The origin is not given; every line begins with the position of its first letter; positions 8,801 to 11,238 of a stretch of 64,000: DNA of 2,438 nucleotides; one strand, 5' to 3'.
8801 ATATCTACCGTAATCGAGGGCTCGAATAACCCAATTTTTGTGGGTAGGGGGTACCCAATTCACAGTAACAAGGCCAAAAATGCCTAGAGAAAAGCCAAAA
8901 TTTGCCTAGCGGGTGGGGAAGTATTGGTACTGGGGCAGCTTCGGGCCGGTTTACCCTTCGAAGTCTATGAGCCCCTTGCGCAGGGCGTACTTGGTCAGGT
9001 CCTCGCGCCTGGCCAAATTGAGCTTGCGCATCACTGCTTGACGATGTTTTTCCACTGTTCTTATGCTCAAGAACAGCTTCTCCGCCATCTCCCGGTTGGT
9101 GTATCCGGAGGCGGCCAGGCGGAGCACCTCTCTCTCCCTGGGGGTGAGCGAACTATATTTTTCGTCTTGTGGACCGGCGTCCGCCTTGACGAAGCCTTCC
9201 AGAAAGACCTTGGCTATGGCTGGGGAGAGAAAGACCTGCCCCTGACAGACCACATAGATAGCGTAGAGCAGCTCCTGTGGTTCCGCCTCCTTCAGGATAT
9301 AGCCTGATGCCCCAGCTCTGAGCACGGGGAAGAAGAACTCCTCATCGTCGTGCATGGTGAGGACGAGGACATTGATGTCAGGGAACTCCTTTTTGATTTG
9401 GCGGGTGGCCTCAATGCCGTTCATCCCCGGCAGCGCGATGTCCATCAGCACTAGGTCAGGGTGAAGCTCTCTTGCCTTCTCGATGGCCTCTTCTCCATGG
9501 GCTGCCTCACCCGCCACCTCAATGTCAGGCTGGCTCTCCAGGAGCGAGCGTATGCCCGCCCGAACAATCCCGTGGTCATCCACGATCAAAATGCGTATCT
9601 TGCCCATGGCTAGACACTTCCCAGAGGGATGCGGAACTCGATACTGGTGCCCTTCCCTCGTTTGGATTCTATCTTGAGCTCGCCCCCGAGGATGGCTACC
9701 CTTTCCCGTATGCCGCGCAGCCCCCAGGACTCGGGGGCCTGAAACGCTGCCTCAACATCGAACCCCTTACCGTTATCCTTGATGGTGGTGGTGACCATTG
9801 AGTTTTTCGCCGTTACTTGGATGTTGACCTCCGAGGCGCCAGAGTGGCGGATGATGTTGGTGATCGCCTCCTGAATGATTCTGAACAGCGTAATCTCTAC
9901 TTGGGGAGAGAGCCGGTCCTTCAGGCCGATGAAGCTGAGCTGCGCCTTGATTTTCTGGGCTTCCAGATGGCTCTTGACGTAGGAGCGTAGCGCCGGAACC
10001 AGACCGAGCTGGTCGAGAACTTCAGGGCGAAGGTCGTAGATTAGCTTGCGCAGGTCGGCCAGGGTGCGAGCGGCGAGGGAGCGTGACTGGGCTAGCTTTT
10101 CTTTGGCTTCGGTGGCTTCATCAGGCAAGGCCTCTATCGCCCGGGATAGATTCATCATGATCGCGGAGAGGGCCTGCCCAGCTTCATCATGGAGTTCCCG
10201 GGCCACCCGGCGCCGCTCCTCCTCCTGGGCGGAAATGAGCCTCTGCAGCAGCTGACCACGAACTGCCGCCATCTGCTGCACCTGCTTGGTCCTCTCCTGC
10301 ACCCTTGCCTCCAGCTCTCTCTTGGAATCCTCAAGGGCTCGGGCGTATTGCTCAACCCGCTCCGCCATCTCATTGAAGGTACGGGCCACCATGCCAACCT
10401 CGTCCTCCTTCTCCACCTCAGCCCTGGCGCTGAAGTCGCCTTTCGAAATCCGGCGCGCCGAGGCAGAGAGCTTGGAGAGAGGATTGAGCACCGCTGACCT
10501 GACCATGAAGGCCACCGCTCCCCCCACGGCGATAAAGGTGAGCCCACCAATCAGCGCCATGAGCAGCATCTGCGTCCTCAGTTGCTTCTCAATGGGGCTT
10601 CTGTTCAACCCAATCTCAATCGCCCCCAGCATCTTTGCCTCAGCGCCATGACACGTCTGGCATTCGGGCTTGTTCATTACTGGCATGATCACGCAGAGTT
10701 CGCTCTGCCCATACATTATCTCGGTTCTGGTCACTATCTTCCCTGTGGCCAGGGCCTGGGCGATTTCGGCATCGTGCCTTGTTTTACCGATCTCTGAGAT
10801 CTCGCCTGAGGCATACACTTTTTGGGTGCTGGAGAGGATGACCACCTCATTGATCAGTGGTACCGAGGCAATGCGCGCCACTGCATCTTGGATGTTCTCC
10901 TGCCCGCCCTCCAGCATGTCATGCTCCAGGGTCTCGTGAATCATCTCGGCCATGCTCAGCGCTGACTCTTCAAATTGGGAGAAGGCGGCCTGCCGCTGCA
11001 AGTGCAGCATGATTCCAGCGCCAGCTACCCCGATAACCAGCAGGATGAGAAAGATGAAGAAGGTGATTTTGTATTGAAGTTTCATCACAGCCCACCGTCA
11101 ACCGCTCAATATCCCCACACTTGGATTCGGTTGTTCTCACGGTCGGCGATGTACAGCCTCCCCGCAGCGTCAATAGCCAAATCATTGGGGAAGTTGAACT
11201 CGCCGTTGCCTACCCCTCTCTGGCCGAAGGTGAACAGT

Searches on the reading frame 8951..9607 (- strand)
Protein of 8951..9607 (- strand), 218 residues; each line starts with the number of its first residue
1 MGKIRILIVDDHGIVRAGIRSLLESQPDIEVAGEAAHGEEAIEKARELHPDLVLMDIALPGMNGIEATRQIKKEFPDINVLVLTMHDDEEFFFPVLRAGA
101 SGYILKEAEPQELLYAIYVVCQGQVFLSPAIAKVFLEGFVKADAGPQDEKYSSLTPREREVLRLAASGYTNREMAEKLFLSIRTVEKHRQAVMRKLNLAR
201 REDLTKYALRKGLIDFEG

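Call 56: search_protein_families(library=pfam, proteins=[window:8951-9607:-], max_evalue=0.00001)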
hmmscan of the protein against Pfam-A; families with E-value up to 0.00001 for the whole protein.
window:8951-9607:- (218 aa): 3 families
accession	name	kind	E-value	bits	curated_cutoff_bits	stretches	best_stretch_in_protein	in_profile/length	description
PF00072.30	Response_reg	-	2.6e-31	108.5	30.2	1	6-117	1-110/111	Response regulator receiver domain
PF00196.25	GerE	-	1.4e-18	66.7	23.5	1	152-208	1-57/57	Bacterial regulatory proteins, luxR family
PF08281.18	Sigma70_r4_2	-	9e-07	28.9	25.7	1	153-196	10-54/54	Sigma-70, region 4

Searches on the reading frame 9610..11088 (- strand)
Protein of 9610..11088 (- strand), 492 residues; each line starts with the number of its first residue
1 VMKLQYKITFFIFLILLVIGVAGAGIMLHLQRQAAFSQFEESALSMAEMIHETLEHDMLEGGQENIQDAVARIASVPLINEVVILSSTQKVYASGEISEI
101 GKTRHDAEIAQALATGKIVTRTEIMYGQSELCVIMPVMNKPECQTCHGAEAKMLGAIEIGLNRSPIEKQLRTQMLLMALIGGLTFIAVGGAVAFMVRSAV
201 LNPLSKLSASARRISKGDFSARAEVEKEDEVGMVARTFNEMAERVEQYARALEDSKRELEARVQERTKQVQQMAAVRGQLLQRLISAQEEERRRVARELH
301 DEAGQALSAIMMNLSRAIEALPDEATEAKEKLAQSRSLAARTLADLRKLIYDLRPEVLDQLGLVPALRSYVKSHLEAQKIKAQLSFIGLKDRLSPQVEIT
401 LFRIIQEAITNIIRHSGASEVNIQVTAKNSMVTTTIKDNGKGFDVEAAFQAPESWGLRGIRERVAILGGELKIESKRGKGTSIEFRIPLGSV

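Call 56: search_protein_families(library=pfam, proteins=[window:9610-11088:-], max_evalue=0.00001)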
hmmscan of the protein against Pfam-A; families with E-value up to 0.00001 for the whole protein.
window:9610-11088:- (492 aa): 5 families
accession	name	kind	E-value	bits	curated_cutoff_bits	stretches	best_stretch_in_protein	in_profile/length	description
PF07730.19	HisKA_3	-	5.7e-17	62.5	24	1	291-358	1-68/68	Histidine kinase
PF00672.30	HAMP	-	7.9e-16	58.6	25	1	197-247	3-53/53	HAMP domain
PF02518.31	HATPase_c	-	4.6e-14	53.2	26.4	1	398-489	3-109/111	Histidine kinase-, DNA gyrase B-, and HSP90-like ATPase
PF21563.3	Mcp40H-20_sensor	-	1.5e-10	41.8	27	1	50-158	3-106/112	Methyl-accepting chemotaxis sensory transducer, class 40H, sensor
PF13581.12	HATPase_c_2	-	1.8e-06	28.4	27.4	1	404-453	35-89/127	Histidine kinase-like ATPase domain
